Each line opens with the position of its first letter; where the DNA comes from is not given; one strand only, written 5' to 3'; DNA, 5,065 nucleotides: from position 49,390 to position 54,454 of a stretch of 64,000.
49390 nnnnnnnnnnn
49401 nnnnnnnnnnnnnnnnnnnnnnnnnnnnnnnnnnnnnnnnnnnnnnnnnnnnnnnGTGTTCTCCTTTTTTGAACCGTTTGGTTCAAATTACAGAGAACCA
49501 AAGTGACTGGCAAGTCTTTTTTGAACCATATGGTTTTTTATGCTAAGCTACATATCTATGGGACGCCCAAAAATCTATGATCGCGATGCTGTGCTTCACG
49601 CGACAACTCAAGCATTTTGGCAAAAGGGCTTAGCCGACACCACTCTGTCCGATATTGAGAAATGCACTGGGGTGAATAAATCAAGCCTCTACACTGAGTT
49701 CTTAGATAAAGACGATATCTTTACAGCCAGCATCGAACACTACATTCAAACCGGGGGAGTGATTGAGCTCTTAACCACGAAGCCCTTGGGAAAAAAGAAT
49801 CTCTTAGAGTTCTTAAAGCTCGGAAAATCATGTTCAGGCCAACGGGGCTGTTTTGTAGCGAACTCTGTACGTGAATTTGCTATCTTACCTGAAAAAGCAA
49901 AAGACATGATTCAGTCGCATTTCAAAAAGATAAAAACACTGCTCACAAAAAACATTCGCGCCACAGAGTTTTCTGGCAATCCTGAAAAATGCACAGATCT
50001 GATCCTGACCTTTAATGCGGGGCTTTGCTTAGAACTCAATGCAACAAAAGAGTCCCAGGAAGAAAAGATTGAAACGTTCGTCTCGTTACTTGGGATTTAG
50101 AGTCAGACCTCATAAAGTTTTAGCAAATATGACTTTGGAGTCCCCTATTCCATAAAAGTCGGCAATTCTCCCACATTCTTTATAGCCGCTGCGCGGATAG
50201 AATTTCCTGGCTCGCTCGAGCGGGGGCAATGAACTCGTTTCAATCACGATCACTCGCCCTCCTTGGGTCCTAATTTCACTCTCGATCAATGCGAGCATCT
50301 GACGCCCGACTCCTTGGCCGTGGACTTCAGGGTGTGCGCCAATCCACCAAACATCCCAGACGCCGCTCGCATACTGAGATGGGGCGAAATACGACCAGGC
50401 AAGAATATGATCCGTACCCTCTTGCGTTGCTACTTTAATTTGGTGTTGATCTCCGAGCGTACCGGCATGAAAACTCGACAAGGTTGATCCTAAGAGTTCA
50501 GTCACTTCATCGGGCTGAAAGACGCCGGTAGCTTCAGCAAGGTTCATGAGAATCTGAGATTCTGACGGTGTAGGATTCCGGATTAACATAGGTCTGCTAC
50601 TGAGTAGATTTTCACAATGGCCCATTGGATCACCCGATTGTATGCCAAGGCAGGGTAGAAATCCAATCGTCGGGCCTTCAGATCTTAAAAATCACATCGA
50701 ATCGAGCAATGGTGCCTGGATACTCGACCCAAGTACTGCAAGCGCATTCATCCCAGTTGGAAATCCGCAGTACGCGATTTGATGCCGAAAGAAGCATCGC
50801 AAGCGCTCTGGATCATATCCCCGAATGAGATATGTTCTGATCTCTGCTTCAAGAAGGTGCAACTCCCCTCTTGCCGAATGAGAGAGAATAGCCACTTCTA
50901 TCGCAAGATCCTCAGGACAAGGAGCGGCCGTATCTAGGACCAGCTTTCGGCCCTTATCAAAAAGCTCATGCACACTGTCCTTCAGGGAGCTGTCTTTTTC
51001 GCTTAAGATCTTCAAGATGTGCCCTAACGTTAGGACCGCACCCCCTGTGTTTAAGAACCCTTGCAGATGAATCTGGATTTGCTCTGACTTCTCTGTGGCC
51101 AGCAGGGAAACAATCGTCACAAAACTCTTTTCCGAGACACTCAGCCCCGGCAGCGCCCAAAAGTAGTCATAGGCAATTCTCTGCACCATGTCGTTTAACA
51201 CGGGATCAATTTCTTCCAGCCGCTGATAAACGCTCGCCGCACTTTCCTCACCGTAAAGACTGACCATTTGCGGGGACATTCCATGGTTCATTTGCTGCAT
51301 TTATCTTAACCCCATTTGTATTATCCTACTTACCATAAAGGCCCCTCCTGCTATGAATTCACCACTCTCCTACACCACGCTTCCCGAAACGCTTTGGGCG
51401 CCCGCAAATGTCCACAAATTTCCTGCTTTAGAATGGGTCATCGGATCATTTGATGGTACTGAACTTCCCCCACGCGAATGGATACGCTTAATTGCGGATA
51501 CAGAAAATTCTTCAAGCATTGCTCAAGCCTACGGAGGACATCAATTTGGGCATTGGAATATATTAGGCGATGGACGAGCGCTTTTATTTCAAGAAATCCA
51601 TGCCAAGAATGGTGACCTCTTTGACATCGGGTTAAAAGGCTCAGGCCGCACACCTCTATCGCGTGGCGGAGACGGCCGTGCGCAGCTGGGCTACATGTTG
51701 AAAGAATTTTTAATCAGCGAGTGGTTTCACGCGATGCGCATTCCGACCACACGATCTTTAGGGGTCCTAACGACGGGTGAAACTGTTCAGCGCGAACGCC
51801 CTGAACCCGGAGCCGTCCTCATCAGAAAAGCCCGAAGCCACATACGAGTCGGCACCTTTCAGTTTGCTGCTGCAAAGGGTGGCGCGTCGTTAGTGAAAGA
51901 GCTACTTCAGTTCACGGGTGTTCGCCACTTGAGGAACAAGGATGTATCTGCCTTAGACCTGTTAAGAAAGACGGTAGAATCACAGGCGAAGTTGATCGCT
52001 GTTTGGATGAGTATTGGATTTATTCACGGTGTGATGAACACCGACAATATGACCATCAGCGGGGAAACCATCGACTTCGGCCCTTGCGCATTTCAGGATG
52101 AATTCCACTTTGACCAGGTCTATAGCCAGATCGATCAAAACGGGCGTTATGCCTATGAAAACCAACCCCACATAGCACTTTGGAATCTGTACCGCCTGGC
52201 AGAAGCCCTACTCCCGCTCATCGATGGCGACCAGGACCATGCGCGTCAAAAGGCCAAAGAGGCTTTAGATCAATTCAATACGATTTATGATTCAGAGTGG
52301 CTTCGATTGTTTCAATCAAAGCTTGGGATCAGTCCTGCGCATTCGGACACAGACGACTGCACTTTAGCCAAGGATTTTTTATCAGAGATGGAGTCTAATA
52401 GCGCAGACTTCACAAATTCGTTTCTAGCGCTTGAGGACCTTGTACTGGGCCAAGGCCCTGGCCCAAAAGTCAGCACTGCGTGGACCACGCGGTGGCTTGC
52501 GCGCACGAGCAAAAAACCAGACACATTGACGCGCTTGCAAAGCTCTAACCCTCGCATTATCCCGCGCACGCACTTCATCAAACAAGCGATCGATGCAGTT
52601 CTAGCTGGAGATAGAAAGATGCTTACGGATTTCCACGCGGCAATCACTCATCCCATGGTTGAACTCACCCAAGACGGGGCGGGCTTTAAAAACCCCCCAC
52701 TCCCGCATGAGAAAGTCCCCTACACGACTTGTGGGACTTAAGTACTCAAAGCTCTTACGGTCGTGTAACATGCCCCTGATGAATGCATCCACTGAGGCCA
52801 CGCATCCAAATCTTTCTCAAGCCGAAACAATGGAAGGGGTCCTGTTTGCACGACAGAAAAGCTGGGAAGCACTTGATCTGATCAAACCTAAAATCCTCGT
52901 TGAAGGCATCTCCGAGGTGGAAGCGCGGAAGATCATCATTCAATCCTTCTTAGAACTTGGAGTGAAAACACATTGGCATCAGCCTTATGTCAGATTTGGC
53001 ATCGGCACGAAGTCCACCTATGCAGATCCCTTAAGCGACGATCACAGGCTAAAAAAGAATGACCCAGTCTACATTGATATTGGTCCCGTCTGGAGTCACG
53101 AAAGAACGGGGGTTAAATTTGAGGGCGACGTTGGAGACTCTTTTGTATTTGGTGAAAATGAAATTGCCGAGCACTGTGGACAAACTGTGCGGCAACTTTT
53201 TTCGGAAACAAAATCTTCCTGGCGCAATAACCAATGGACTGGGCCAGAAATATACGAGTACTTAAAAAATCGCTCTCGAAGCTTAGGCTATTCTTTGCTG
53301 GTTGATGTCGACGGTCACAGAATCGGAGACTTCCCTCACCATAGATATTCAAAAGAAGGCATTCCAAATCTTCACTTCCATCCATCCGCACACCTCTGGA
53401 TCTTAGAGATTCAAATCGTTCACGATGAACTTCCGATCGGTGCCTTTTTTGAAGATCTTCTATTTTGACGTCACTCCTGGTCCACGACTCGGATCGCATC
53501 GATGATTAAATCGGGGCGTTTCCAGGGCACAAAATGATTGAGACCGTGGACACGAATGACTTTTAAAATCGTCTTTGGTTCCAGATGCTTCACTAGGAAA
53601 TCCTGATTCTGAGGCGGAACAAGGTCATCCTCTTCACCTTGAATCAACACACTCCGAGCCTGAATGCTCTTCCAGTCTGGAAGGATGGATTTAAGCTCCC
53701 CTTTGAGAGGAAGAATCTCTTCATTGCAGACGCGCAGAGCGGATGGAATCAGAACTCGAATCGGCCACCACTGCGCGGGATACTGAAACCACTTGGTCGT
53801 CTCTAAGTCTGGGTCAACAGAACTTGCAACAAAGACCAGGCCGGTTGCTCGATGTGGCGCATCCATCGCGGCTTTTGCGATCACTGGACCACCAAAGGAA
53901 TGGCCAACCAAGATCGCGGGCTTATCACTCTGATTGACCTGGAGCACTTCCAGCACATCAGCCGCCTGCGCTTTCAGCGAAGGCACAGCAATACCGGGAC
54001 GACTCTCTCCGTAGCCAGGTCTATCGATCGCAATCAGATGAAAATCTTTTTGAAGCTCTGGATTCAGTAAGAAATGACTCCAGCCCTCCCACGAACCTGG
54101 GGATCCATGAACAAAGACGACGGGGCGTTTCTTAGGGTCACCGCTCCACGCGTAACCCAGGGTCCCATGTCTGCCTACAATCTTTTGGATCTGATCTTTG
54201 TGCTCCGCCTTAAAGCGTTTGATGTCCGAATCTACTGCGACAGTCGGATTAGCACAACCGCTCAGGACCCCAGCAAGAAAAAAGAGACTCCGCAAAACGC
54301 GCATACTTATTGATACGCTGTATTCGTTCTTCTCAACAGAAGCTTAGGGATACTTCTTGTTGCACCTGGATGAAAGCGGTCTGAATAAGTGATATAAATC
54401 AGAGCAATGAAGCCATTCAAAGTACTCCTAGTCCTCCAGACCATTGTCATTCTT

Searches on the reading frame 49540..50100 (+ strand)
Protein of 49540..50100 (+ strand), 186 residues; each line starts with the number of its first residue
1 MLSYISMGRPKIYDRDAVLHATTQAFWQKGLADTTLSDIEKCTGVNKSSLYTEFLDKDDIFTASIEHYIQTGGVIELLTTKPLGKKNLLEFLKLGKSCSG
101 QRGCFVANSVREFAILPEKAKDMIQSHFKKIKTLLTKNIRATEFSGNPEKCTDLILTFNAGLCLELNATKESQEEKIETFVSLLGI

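Call 16: search_protein_families(library=pfam, proteins=[window:49540-50100:+], max_evalue=0.001)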
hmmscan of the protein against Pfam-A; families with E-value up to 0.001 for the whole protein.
window:49540-50100:+ (186 aa): 2 families
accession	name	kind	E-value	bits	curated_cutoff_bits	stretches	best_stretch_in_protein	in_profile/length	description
PF00440.29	TetR_N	-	2.8e-09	37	24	1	19-63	2-46/47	Bacterial regulatory proteins, tetR family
PF16925.10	TetR_C_13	-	0.00029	21.6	27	1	97-143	18-64/109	Tetracyclin repressor-like, C-terminal domain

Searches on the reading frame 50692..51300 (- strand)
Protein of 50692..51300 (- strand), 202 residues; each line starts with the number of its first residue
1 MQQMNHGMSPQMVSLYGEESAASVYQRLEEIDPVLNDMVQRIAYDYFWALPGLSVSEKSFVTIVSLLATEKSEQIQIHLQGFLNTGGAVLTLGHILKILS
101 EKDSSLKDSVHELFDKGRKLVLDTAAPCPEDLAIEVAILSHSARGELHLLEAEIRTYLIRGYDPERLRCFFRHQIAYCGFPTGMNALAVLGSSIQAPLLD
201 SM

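Call 16: search_protein_families(library=pfam, proteins=[window:50692-51300:-], max_evalue=0.001)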
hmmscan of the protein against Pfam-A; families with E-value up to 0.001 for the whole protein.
window:50692-51300:- (202 aa): 1 family
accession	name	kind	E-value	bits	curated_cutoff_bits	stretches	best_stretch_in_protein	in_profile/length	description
PF02627.25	CMD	-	9.9e-07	29.1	23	0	38-87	6-54/84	Carboxymuconolactone decarboxylase family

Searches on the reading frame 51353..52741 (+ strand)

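Call 16: search_protein_families(library=pfam, proteins=[window:51353-52741:+], max_evalue=0.001)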
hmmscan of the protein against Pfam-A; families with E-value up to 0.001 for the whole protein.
window:51353-52741:+ (462 aa): 1 family
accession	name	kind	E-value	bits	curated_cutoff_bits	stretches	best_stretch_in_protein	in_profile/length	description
PF02696.19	SelO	-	2.5e-89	300.7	22.8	1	43-364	55-377/466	Protein adenylyltransferase SelO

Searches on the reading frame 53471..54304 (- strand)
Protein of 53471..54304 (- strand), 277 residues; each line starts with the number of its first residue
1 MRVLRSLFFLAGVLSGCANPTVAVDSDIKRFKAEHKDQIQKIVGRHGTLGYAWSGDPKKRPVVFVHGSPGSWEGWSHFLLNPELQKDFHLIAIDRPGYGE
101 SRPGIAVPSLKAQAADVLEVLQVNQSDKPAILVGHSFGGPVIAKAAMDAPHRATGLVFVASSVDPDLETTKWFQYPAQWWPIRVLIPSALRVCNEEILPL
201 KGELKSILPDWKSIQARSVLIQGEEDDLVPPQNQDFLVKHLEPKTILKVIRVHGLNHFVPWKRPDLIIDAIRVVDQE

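Call 16: search_protein_families(library=pfam, proteins=[window:53471-54304:-], max_evalue=0.001)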
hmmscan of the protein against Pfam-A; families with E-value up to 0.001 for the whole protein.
window:53471-54304:- (277 aa): 8 families
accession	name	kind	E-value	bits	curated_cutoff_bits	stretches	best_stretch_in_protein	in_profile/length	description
PF00561.26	Abhydrolase_1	-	6.3e-25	88.7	25.8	1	61-181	2-121/245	alpha/beta hydrolase fold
PF12697.13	Abhydrolase_6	-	2.3e-22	81.2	26.3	1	62-270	1-217/217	Alpha/beta hydrolase family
PF12146.15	Hydrolase_4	-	1.1e-16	61.3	27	1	58-184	3-133/239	Serine aminopeptidase, S33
PF00975.26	Thioesterase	-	3.7e-05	24.5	26.4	1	62-141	3-79/226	Thioesterase domain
PF12695.13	Abhydrolase_5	-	0.00014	22.1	27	0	124-166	53-94/164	Alpha/beta hydrolase family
PF03959.19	FSH1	-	0.00017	21.8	21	1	212-264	157-206/211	Serine hydrolase (FSH1)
PF07819.20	PGAP1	-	0.00081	19.6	24.3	0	124-153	87-115/233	PGAP1-like alpha/beta domain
PF03096.20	Ndr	-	0.00082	18.6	23.3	0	82-161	50-132/283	Ndr family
